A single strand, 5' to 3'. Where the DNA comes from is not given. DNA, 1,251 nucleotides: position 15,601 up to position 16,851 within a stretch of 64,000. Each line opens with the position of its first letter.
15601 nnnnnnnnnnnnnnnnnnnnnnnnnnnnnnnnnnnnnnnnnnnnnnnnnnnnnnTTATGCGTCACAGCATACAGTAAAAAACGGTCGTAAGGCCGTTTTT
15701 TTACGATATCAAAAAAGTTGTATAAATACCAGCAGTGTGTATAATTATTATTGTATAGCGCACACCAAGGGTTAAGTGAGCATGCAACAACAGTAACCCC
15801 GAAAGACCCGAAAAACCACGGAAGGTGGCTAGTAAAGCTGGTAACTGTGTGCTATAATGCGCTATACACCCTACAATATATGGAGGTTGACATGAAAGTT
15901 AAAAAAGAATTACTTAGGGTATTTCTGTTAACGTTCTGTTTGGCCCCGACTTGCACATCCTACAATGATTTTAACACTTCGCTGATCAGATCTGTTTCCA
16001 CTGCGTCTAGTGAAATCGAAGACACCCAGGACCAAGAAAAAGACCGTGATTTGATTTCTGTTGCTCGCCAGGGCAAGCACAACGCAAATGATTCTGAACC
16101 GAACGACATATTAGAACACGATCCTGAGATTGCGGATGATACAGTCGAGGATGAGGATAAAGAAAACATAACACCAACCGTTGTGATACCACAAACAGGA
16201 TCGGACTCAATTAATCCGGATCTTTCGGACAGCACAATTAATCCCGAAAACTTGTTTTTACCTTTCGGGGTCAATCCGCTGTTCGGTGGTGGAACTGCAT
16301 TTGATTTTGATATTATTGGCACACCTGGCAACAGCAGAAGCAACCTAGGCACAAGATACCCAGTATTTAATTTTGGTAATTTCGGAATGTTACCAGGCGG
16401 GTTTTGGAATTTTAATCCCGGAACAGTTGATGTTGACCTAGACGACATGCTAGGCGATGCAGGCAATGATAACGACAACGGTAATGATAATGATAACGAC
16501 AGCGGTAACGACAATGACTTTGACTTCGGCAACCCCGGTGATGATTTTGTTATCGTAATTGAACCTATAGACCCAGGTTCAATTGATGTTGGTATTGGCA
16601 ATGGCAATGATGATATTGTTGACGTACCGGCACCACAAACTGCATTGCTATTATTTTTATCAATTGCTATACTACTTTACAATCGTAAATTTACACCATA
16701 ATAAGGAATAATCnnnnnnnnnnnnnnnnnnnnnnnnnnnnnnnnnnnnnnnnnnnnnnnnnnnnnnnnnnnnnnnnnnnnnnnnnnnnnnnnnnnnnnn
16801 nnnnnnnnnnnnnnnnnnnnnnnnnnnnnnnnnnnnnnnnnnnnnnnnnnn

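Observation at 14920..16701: Two tandem PEP-CTERM-type secreted proteins encoded by a phage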

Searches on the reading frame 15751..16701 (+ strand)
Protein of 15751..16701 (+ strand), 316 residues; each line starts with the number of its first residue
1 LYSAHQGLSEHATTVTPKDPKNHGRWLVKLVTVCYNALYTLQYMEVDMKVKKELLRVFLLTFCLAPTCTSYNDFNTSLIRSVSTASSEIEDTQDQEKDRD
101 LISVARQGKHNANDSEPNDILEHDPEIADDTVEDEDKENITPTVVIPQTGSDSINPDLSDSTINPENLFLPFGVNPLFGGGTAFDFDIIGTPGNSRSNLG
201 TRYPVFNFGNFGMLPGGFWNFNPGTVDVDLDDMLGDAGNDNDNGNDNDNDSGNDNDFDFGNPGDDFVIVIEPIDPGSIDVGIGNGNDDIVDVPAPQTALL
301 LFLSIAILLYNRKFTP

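Call 3: search_protein_families(library=ncbifam, proteins=[window:15751-16701:+], max_evalue=10)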
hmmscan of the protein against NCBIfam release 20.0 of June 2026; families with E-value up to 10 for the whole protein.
window:15751-16701:+ (316 aa): 1 family
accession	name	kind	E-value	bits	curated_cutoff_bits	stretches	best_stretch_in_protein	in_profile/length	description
NF041538.1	PEP_EDSA_1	subfamily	0.047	13.3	100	1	215-308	207-300/307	EDSAP-1 family PEP-CTERM protein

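Call 4: search_protein_families(library=pfam, proteins=[window:15751-16701:+], max_evalue=10)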
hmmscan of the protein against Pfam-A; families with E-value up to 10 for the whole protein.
window:15751-16701:+ (316 aa): 0 families

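Call 8: search_protein_families(library=phrogs, proteins=[window:15751-16701:+], max_evalue=0.001)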
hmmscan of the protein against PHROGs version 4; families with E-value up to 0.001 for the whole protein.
window:15751-16701:+ (316 aa): 0 families

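Call 18: find_homologous_proteins(query=window:15892-16698:+)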
Query window:15892-16698:+ (269 aa): 1 proteins with E <= 0.001 among 3881 candidates.
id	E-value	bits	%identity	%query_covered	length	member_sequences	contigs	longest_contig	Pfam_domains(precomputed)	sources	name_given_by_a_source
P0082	3.2e-153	527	89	100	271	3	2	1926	-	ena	-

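Call 23: search_protein_families(library=ncbifam, proteins=[window:15892-16698:+], max_evalue=10)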
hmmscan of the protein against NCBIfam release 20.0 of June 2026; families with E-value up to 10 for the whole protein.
window:15892-16698:+ (269 aa): 1 family
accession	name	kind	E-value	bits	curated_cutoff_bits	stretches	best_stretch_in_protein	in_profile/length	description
NF041538.1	PEP_EDSA_1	subfamily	0.059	13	100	1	168-261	207-300/307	EDSAP-1 family PEP-CTERM protein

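Call 50: search_protein_representatives(protein=window:15892-16698:+)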
Query: 269 residues. Proteins with E-value up to 0.001 (for the whole library): 1; up to 1e-10: 1; up to 1e-30: 1. The best 1 are listed.
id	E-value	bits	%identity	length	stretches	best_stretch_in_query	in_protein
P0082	1.0e-153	527.0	92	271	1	1-269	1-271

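Call 70: find_encoding_contigs(protein=P0082, flank=3000, max_places=3)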
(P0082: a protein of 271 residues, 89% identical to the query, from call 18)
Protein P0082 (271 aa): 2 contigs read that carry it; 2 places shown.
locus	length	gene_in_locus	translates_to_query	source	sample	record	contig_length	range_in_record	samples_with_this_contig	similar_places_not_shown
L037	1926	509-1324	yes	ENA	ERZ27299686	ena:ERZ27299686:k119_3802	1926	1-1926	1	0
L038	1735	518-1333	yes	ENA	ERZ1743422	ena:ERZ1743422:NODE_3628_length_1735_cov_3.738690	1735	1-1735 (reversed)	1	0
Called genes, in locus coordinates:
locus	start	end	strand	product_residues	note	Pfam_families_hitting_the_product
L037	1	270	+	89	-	?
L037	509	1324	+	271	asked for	-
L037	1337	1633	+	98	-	-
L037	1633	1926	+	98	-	?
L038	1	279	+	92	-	?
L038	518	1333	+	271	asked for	-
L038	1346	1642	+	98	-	-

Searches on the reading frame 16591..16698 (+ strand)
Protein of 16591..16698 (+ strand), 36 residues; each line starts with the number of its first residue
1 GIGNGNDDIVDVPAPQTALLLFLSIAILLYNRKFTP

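Call 23: search_protein_families(library=ncbifam, proteins=[window:16591-16698:+], max_evalue=10)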
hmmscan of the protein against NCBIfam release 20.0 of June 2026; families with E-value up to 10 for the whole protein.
seq(36 aa): 2 families
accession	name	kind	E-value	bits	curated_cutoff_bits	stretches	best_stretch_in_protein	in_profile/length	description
TIGR02595.1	PEP_CTERM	domain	0.022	15.6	16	1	12-33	1-22/24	PEP-CTERM sorting domain-containing protein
NF041927.1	Xrt_dep_XDP1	equivalog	0.049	13.6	125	1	8-33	216-241/242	exosortase-dependent surface protein XDP1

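Call 84: search_protein_families(library=ncbifam, proteins=[window:16591-16698:+], max_evalue=10)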
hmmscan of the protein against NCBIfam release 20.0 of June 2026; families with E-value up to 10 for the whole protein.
seq(36 aa): 2 families
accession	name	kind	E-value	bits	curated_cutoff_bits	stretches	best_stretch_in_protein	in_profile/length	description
TIGR02595.1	PEP_CTERM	domain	0.022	15.6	16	1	12-33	1-22/24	PEP-CTERM sorting domain-containing protein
NF041927.1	Xrt_dep_XDP1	equivalog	0.049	13.6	125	1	8-33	216-241/242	exosortase-dependent surface protein XDP1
